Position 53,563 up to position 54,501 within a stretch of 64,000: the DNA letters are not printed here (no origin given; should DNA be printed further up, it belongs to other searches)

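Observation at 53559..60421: Five-gene type III secretion translocator operon with lcrGVH-yopBD-like gene order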

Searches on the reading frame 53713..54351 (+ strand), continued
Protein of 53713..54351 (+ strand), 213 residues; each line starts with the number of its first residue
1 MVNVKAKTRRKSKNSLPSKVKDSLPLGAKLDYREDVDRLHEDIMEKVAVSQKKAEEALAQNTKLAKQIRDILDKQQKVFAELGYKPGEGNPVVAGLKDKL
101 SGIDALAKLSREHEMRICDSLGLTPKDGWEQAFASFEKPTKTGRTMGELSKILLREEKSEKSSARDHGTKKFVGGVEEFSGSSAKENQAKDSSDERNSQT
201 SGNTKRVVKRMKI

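Call 89: find_encoding_contigs(protein=P0049, flank=10000, max_places=2)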
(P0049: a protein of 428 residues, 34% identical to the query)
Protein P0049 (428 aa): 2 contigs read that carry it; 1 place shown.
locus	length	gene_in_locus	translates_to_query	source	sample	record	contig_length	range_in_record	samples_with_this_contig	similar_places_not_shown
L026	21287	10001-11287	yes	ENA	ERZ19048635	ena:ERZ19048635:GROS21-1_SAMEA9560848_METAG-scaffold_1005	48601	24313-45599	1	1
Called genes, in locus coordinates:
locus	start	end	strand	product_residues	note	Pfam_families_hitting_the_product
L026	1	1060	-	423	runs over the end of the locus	PF07690:MFS_1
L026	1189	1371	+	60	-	PF01192:RNA_pol_Rpb6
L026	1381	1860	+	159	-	PF01668:SmpB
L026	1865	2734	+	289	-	PF03167:UDG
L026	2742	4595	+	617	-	PF03717:PBP_dimer, PF00905:Transpeptidase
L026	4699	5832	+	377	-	-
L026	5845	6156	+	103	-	PF09059:TyeA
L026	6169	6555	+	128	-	-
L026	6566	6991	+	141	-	PF09474:Type_III_YscX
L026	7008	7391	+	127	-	-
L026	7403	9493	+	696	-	PF00771:FHIPEP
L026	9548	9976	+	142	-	-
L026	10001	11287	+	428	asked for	-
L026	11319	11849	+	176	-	PF00515:TPR_1 (faint), PF07719:TPR_2 (faint), PF13432:TPR_16 (faint), PF12895:ANAPC3 (faint), PF07720:TPR_3, PF13181:TPR_8 (faint)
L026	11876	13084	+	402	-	-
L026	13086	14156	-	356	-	PF04015:DUF362 (weak)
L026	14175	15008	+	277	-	PF13428:TPR_14 (faint), PF13432:TPR_16 (faint), PF14559:TPR_19 (faint), PF13424:TPR_12 (faint)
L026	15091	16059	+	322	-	PF00294:PfkB, PF08543:Phos_pyr_kin (weak)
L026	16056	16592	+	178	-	PF08645:PNK3P, PF13419:HAD_2, PF00702:Hydrolase, PF13242:Hydrolase_like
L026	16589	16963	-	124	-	-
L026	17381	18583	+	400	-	PF00365:PFK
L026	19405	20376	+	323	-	-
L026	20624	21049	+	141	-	-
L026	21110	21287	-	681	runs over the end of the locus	PF00580:UvrD-helicase, PF13245:AAA_19, PF13604:AAA_30 (faint), PF01443:Viral_helicase1 (faint), PF13361:UvrD_C, PF13538:UvrD_C_2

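Call 92: find_encoding_contigs(protein=P0061, flank=10000, max_places=2)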
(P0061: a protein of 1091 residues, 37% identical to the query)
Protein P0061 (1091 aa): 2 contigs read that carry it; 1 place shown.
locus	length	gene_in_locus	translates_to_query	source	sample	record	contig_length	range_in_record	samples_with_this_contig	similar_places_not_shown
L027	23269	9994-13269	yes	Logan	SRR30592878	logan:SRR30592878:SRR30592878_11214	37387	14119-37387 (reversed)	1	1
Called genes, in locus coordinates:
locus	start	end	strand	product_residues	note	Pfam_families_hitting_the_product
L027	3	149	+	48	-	?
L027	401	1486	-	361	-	PF01312:Bac_export_2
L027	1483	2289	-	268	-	PF01311:Bac_export_1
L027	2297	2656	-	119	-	PF01313:Bac_export_3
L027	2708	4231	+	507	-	PF13541:ChlI, PF00158:Sigma54_activat (faint), PF01078:Mg_chelatase, PF07728:AAA_5 (faint), PF00493:MCM, PF13335:Mg_chelatase_C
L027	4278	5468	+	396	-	-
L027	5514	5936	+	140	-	PF09059:TyeA (faint)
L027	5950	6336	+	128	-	PF21665:Type_III_SycN (weak)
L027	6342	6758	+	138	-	PF09474:Type_III_YscX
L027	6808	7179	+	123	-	PF14559:TPR_19 (faint)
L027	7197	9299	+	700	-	PF00771:FHIPEP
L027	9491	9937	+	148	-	-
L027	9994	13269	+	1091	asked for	-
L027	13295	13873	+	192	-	-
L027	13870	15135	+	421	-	-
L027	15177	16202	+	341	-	-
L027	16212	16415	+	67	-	-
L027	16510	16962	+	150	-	PF22811:Zn_ribbon_NrdR, PF03477:ATP-cone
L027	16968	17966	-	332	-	PF01018:GTP1_OBG, PF01926:MMR_HSR1, PF02421:FeoB_N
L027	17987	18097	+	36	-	-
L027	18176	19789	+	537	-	PF00496:SBP_bac_5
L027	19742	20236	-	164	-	-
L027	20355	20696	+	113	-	-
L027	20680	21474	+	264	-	PF01026:TatD_DNase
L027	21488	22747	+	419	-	PF00309:Sigma54_AID (weak), PF04963:Sigma54_CBD, PF04552:Sigma54_DBD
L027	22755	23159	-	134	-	-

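Call 93: find_encoding_contigs(protein=P0044, flank=10000, max_places=2)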
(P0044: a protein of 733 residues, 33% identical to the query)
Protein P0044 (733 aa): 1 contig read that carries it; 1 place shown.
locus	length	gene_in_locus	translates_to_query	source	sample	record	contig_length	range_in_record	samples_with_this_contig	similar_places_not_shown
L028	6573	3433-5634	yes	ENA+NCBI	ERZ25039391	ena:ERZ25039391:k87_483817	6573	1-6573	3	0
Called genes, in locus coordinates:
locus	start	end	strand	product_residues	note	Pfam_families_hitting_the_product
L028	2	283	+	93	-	?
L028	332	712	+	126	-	PF13428:TPR_14 (faint)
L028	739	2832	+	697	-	PF00771:FHIPEP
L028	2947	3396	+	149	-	-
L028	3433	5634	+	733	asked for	-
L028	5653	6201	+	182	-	-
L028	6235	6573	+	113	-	?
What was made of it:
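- L028: SctV, 149 aa, g2-family, chaperone (calls 89, 92, 93).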

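Call 94: list_cluster_members(proteins=[L026:7403-9490:+, L027:7197-9296:+, L028:739-2829:+, L027:16968-17963:-, L026:2742-4592:+, L027:21488-22744:+, L026:17381-18580:+, L027:2708-4228:+, L028:5653-6198:+, L026:1381-1857:+])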
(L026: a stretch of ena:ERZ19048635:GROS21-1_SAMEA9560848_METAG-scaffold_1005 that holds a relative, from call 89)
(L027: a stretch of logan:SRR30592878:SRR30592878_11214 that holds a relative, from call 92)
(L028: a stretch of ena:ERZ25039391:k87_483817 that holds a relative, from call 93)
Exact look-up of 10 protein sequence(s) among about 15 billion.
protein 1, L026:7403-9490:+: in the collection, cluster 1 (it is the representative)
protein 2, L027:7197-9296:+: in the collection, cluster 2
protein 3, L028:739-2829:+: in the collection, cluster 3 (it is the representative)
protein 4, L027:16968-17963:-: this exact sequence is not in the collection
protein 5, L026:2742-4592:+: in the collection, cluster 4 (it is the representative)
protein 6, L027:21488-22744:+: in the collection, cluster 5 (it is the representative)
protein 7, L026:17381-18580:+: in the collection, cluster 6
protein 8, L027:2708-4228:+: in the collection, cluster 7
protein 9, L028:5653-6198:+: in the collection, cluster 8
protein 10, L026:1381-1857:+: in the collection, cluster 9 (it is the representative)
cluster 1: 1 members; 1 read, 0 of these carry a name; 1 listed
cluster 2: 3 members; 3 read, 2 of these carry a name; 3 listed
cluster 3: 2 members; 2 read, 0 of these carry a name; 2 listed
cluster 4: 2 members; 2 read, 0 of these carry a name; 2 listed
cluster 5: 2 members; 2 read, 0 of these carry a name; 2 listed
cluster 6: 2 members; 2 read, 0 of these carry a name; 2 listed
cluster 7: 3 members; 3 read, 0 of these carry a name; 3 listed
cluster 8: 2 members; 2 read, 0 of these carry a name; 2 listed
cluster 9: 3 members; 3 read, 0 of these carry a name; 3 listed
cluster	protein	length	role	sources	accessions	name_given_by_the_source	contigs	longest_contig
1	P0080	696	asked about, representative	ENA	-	-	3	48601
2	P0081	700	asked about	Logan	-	-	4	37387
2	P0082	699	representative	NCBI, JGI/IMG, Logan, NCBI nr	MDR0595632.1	MAG: type III secretion system export apparatus subunit SctV [Puniceicoccales bacterium] | type III secretion protein V | type III secretion system export apparatus subunit SctV [Puniceicoccales bacterium]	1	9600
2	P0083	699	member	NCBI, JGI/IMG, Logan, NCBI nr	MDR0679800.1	MAG: type III secretion system export apparatus subunit SctV [Puniceicoccales bacterium] | type III secretion protein V | type III secretion system export apparatus subunit SctV [Puniceicoccales bacterium]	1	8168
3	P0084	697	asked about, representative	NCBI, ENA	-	-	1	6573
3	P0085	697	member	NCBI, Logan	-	-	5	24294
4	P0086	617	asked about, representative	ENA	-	-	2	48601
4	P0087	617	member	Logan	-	-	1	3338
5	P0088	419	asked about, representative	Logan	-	-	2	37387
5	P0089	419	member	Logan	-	-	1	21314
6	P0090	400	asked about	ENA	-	-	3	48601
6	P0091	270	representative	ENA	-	-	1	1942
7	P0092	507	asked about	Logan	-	-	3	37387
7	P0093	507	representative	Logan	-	-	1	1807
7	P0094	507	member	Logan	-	-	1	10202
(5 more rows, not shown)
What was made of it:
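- The L027 SctV clusters at 90% identity or more with 'SctV [Puniceicoccales bacterium]' (call 94).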

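Call 96: find_encoding_contigs(protein=P0082, flank=10000, max_places=2)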
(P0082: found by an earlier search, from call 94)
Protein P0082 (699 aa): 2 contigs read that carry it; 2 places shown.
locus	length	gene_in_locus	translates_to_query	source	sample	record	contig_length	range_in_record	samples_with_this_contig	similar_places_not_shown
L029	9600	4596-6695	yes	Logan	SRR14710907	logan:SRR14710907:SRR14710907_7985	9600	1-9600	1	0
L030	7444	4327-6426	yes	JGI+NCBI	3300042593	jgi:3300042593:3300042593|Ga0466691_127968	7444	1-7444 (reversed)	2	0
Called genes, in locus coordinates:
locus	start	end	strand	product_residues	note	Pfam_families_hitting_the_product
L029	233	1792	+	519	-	PF13541:ChlI, PF00158:Sigma54_activat (faint), PF00493:MCM (faint), PF01078:Mg_chelatase, PF07728:AAA_5 (weak), PF13335:Mg_chelatase_C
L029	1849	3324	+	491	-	PF09059:TyeA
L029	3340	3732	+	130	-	-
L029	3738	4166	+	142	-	PF09474:Type_III_YscX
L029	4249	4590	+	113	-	PF13428:TPR_14 (faint)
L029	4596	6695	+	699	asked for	PF00771:FHIPEP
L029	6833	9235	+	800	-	-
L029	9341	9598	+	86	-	?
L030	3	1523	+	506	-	PF13541:ChlI, PF00158:Sigma54_activat (faint), PF00493:MCM (faint), PF01078:Mg_chelatase, PF07728:AAA_5 (weak), PF13335:Mg_chelatase_C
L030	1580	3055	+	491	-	PF09059:TyeA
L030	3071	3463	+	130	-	-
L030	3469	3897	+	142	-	PF09474:Type_III_YscX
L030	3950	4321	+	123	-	PF13428:TPR_14 (faint)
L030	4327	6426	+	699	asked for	PF00771:FHIPEP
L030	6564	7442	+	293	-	?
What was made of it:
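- On Ysc-family injectisome: Related Puniceicoccales carry sctV, sctS/T/U, yscX, tyeA and sycN (calls 92, 94, 96).
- Related Puniceicoccales do carry sctV, sctS/T/U, yscX and tyeA (calls 92, 94, 96).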
